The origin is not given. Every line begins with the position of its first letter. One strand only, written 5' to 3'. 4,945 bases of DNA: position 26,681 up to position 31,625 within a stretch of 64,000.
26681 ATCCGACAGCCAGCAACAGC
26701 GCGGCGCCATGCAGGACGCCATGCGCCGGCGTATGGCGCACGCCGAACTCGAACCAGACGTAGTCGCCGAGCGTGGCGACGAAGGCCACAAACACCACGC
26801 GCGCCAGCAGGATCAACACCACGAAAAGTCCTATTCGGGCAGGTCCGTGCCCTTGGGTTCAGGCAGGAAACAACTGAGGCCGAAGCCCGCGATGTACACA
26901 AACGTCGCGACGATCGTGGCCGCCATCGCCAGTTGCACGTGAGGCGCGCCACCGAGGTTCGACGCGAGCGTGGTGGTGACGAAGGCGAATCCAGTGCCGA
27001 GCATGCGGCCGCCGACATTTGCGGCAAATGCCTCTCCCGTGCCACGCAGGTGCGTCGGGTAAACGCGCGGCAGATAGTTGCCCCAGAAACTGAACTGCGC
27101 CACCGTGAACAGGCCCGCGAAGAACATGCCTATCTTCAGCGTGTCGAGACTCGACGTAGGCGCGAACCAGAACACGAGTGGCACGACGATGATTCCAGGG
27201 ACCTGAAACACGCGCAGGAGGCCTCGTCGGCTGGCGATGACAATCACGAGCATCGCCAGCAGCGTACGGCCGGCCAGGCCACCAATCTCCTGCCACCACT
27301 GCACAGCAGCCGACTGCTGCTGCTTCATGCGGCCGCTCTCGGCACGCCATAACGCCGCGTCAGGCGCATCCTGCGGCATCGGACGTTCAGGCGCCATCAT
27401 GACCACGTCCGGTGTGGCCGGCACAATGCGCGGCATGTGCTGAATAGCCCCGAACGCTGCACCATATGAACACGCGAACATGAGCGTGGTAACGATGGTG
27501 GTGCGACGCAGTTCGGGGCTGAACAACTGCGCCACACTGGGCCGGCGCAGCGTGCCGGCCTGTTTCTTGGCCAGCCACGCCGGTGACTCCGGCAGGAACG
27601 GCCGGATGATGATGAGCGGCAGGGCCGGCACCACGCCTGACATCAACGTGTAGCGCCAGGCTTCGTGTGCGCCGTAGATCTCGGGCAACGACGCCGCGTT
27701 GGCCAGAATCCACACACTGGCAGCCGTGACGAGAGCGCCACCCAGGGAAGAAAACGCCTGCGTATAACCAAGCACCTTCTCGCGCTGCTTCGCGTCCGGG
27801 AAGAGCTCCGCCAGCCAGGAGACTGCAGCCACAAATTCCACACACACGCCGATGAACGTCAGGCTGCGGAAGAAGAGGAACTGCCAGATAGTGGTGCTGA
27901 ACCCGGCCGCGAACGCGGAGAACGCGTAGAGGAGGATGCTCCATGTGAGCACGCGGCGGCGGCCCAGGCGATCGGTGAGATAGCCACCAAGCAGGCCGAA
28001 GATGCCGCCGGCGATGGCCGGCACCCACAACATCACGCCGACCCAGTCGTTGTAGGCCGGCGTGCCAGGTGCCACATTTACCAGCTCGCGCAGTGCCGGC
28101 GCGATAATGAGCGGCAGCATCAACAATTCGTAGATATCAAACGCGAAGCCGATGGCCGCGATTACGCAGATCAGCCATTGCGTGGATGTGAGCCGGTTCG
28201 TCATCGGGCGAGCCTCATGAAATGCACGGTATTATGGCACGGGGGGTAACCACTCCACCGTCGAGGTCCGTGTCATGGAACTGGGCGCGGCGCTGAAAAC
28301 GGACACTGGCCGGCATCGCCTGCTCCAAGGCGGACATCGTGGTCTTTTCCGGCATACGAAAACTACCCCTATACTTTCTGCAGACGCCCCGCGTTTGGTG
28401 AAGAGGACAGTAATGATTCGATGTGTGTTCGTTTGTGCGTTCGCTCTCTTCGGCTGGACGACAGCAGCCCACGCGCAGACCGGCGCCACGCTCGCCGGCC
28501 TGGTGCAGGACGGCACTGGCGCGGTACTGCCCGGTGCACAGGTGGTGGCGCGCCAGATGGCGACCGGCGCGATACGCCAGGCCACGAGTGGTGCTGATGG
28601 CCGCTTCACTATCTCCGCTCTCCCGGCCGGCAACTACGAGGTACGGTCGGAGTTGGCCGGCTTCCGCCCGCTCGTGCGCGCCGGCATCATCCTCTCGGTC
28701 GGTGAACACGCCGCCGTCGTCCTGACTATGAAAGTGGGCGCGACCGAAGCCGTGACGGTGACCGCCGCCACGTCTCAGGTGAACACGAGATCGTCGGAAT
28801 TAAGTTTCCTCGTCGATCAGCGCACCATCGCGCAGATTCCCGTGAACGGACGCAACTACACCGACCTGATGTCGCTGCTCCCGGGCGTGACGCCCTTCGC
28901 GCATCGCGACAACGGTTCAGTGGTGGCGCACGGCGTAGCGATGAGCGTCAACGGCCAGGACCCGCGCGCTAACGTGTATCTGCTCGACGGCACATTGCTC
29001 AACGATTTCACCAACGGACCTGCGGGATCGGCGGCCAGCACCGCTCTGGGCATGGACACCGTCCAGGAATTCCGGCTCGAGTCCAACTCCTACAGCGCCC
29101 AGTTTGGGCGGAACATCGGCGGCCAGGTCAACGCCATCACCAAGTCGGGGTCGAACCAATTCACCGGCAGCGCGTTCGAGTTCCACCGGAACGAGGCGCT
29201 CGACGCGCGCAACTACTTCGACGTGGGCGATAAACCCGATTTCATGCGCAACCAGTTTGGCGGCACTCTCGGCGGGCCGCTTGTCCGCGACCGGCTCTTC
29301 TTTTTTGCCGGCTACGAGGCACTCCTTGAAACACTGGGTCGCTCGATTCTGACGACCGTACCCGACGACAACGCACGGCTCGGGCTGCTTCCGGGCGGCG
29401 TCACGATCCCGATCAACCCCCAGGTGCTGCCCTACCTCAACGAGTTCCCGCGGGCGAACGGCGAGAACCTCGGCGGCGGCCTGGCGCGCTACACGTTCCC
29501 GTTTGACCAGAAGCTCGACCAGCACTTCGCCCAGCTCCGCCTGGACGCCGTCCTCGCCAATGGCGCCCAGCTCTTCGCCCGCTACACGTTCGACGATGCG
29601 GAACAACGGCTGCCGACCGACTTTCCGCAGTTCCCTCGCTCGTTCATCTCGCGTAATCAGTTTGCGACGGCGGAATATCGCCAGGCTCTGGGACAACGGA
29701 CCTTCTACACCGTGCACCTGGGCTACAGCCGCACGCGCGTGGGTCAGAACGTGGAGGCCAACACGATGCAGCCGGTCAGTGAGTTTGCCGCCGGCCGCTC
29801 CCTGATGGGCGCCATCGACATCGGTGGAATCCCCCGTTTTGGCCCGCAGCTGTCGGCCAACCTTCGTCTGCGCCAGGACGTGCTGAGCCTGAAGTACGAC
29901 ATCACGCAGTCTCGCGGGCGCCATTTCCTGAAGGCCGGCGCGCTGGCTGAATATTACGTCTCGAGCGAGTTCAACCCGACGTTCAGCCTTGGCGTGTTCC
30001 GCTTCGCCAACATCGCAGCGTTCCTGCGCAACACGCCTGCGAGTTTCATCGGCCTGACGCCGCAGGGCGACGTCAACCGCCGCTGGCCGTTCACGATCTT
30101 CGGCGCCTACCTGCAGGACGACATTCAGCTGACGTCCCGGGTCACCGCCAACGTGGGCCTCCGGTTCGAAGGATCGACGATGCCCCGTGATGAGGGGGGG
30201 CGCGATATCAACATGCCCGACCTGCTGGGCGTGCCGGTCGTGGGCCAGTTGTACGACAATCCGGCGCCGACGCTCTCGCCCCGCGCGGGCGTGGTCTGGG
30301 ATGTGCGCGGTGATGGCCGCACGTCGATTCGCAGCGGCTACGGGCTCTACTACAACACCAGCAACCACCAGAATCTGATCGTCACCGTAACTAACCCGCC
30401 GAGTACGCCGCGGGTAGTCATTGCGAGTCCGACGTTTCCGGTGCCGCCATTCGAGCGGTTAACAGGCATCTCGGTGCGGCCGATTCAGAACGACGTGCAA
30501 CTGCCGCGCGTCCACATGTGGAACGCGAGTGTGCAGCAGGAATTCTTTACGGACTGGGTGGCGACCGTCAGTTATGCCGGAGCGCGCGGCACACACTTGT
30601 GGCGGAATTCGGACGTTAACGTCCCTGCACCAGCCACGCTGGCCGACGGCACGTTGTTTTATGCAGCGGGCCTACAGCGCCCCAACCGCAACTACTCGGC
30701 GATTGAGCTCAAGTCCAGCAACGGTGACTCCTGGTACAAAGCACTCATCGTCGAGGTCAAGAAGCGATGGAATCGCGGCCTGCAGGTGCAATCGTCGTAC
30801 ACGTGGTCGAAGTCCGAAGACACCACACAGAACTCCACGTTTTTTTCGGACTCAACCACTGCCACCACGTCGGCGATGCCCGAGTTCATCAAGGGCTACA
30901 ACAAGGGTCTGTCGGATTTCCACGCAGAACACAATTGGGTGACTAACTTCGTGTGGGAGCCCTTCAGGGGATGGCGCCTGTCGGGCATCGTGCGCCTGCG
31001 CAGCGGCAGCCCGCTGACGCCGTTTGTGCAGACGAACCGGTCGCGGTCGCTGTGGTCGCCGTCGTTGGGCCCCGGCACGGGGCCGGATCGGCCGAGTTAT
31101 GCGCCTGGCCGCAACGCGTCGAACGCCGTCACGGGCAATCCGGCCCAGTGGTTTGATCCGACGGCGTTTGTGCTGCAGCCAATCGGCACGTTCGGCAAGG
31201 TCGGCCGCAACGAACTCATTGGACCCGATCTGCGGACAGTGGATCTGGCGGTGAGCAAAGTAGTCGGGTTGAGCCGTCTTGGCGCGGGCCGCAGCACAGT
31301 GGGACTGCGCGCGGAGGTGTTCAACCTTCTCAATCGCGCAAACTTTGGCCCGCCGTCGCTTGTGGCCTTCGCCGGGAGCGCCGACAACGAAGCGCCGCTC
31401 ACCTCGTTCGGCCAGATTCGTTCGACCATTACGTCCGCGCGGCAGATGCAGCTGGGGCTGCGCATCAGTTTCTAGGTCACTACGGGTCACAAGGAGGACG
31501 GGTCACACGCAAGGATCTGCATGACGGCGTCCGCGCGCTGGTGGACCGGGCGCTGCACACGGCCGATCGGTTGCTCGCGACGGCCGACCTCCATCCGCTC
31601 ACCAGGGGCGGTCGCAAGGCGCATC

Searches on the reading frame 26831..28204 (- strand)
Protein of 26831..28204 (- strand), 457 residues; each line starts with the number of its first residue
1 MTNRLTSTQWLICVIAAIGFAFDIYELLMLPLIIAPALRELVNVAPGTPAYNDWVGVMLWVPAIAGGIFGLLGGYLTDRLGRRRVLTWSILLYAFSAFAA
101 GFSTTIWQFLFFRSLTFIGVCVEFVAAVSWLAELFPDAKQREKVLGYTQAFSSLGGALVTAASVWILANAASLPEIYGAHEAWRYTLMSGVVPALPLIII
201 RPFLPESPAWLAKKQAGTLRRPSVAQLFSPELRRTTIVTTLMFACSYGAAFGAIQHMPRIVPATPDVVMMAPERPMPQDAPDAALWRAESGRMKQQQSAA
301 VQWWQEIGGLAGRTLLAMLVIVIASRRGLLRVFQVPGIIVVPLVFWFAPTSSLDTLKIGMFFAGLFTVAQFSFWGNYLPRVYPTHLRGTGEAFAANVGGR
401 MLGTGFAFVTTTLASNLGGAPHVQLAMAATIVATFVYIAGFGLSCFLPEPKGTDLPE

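Call 41: search_protein_families(library=pfam, proteins=[window:26831-28204:-], max_evalue=0.00001)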
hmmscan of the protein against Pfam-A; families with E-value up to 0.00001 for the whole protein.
window:26831-28204:- (457 aa): 2 families
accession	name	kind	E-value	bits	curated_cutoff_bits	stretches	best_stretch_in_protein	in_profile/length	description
PF07690.21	MFS_1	-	2.4e-22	79.8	33.4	1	30-258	15-226/347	Major Facilitator Superfamily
PF00083.30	Sugar_tr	-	1.5e-20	74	22.3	1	63-216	55-203/452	Sugar (and other) transporter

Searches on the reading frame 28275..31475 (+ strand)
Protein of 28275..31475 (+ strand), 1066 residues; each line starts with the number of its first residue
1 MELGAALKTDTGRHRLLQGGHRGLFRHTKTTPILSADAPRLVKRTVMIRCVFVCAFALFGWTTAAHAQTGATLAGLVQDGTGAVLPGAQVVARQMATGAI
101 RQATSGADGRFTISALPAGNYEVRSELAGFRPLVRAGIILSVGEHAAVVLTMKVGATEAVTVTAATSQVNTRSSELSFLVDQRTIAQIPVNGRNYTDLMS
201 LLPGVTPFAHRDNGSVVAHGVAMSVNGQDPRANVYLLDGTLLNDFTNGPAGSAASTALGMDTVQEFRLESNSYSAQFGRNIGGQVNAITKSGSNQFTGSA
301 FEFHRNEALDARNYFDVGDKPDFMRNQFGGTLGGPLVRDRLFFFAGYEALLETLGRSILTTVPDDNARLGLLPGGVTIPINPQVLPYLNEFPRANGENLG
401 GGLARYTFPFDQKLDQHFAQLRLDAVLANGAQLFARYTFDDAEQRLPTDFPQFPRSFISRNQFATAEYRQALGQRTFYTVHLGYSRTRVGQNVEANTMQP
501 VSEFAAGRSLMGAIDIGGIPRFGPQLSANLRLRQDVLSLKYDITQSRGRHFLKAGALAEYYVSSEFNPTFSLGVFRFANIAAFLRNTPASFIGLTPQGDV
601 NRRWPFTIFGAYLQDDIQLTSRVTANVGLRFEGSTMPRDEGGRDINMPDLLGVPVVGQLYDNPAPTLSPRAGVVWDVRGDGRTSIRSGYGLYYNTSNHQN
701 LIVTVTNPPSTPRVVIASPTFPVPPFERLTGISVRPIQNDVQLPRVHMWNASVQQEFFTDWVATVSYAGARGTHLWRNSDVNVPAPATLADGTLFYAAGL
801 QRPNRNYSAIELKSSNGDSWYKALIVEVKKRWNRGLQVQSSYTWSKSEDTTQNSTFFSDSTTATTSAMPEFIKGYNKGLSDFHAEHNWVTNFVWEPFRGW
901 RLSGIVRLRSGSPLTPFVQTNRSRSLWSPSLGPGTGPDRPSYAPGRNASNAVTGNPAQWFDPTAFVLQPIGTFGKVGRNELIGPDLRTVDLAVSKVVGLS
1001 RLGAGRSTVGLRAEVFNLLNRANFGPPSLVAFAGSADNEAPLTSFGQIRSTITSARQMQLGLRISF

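Call 41: search_protein_families(library=pfam, proteins=[window:28275-31475:+], max_evalue=0.00001)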
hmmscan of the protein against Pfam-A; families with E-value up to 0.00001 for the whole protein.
window:28275-31475:+ (1066 aa): 3 families
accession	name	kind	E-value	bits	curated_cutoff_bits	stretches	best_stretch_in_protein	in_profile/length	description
PF25183.1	OMP_b-brl_4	-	5.8e-146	488.6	30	1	288-1059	1-838/838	Outer membrane beta barrel domain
PF13620.12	CarboxypepD_reg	-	1.6e-17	64.1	32.3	1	72-152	1-81/82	Carboxypeptidase regulatory-like domain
PF00593.30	TonB_dep_Rec_b-barrel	-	2.4e-06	28.1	27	1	435-703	36-251/436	TonB dependent receptor-like, beta-barrel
